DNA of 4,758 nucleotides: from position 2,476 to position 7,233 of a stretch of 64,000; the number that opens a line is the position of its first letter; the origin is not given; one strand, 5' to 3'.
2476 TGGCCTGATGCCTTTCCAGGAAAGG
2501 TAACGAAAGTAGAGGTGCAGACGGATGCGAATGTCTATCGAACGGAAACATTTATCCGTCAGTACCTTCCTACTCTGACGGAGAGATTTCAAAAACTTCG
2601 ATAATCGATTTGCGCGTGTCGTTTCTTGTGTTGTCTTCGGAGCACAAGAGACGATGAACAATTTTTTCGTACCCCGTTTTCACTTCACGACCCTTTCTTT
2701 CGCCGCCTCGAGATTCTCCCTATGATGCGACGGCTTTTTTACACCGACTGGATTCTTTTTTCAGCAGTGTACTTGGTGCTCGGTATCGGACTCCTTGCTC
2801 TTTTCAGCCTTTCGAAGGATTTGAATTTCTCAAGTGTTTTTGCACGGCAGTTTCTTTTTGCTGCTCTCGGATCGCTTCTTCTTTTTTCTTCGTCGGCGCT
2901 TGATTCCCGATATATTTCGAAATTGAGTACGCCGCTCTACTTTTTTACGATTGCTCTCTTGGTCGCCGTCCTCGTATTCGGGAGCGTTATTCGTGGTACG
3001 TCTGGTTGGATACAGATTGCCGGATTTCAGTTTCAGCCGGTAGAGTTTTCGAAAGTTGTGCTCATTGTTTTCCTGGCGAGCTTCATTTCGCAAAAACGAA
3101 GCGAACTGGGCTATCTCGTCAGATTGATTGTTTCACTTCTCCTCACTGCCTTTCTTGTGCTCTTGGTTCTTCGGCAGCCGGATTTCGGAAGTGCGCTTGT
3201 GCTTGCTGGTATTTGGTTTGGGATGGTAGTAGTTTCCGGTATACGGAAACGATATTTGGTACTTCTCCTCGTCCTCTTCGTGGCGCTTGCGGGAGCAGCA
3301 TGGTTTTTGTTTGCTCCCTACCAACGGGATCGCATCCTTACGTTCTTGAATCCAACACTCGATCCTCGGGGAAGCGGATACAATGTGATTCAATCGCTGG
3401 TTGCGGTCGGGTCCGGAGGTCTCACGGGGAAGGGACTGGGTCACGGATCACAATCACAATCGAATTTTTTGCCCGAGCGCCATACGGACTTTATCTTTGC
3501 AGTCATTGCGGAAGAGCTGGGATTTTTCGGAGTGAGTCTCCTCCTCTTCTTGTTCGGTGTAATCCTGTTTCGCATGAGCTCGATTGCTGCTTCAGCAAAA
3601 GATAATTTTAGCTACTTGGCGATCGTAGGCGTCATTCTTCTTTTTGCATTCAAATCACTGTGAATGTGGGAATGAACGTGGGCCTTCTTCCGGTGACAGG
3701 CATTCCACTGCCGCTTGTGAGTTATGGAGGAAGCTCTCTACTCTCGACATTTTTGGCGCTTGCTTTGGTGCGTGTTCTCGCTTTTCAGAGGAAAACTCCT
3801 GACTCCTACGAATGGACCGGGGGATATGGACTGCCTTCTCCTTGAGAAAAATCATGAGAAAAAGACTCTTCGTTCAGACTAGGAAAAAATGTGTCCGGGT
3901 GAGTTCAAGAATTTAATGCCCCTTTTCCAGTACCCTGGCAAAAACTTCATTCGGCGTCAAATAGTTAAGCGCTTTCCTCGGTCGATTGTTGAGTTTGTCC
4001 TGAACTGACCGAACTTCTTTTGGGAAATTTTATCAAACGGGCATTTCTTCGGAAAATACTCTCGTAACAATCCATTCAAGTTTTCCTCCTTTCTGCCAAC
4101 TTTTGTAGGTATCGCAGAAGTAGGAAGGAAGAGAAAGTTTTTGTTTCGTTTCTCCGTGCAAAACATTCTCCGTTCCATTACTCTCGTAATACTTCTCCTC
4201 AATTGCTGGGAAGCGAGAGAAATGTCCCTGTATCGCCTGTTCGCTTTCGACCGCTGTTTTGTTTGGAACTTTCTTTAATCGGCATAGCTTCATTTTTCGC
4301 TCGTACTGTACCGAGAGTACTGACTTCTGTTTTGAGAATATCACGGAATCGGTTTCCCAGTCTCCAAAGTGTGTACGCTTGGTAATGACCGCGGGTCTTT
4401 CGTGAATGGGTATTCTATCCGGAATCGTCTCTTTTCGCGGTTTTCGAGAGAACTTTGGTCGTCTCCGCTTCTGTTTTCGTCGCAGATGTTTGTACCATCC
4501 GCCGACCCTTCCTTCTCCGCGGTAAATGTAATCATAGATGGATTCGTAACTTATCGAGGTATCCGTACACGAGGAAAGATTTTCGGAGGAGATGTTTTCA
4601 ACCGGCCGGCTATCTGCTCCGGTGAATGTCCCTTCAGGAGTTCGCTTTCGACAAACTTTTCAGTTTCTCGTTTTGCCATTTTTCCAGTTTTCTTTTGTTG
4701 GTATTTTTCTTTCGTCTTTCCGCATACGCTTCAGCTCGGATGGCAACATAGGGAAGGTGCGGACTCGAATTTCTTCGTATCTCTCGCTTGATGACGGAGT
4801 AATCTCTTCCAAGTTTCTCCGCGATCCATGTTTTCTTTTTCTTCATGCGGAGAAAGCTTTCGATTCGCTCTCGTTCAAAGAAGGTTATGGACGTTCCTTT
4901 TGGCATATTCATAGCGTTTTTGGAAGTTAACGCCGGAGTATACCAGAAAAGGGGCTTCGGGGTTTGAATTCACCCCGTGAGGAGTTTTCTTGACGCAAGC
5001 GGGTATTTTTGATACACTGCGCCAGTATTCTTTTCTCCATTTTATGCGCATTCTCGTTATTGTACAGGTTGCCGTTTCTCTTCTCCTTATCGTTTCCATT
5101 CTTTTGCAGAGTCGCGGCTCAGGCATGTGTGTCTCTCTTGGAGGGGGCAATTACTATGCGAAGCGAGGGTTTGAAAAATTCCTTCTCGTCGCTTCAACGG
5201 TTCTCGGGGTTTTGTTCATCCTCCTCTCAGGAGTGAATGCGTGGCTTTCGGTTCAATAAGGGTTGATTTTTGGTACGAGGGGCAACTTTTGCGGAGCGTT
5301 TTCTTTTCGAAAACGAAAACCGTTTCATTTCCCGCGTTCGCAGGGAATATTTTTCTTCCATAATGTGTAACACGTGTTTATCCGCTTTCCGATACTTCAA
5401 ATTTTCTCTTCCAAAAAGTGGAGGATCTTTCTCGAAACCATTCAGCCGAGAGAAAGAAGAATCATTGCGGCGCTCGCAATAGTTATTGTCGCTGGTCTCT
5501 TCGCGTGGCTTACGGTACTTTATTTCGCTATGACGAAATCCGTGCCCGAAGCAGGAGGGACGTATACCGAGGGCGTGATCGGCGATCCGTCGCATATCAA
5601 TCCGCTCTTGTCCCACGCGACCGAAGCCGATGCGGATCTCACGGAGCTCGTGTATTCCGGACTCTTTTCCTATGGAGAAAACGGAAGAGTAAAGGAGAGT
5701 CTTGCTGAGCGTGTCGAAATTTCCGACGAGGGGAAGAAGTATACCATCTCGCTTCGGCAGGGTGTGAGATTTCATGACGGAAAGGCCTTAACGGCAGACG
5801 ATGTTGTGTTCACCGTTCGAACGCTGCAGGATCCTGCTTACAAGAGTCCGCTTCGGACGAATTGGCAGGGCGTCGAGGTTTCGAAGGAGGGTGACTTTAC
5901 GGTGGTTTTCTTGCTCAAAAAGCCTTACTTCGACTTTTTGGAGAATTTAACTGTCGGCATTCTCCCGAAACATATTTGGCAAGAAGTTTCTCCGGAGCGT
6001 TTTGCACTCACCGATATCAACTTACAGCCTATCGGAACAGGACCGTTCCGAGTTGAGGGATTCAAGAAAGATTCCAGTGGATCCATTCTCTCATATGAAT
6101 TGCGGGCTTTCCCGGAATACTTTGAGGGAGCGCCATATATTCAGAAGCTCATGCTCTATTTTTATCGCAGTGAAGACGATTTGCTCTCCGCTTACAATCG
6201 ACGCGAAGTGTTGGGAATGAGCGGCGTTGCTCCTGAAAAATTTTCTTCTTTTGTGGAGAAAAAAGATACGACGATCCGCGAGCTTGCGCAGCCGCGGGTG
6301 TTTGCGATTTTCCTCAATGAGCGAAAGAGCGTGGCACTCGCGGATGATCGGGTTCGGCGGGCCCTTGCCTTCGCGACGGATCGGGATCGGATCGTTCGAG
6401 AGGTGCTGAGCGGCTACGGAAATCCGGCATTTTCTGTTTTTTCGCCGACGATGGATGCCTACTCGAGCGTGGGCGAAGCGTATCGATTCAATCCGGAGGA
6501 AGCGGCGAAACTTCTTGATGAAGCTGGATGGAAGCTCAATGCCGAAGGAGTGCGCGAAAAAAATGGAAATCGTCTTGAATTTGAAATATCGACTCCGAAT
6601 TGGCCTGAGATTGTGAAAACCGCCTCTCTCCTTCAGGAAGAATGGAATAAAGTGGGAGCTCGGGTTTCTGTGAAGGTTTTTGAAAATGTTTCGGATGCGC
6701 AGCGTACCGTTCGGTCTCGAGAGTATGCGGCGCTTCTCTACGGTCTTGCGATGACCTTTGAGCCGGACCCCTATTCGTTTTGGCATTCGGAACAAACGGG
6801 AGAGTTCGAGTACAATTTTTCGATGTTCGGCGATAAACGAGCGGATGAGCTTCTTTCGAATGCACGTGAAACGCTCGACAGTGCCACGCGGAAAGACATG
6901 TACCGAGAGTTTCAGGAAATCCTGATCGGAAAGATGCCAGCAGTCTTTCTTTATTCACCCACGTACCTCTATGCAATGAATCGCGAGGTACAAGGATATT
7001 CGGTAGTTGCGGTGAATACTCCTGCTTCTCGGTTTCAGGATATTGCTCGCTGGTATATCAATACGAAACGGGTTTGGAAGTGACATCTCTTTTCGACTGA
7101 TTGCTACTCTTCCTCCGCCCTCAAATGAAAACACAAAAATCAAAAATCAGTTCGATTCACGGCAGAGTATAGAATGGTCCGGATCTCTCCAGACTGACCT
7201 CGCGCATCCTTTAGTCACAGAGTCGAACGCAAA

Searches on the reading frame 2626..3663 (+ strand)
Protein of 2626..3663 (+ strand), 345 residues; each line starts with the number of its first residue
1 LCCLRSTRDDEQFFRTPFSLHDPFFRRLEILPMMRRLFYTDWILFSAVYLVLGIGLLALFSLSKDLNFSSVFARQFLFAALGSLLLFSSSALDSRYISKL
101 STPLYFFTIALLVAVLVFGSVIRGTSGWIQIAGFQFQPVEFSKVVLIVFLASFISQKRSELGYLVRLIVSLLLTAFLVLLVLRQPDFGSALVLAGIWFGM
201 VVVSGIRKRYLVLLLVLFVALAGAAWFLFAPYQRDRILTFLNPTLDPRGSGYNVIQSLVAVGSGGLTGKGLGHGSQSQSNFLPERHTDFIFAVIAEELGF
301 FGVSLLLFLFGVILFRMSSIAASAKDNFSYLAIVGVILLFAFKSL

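Call 10: search_protein_families(library=pfam, proteins=[window:2626-3663:+])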
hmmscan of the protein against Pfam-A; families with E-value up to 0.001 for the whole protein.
window:2626-3663:+ (345 aa): 1 family
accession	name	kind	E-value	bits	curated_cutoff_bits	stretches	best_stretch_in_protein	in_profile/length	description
PF01098.24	FTSW_RODA_SPOVE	-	7.4e-73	246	26.4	1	45-344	5-309/356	Cell cycle protein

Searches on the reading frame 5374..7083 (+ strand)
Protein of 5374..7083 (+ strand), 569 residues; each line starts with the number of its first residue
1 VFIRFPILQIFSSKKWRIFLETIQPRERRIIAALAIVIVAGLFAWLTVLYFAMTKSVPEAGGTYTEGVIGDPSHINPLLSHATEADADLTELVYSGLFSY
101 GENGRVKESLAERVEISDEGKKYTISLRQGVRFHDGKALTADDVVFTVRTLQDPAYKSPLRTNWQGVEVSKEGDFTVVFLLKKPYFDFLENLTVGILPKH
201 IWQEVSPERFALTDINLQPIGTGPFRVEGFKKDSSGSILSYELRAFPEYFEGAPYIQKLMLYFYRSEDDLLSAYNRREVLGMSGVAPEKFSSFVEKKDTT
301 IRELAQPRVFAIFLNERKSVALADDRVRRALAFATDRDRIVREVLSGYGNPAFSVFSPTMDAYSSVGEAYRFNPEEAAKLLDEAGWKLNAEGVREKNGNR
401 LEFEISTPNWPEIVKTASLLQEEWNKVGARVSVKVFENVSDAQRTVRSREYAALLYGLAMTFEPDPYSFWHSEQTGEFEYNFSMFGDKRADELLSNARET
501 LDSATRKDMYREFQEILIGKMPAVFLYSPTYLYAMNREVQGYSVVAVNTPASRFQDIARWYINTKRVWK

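Call 10: search_protein_families(library=pfam, proteins=[window:5374-7083:+])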
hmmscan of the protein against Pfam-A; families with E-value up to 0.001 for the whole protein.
window:5374-7083:+ (569 aa): 1 family
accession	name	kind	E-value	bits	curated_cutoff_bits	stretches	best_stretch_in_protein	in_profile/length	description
PF00496.27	SBP_bac_5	-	1.6e-71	241.9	32.4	1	106-472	2-360/368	Bacterial extracellular solute-binding proteins, family 5 Middle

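Call 27: find_encoding_contigs(protein=window:5374-7083:+, flank=10000, max_places=10)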
Protein window:5374-7083:+ (569 aa): no gene with exactly this product is on record in the collection.
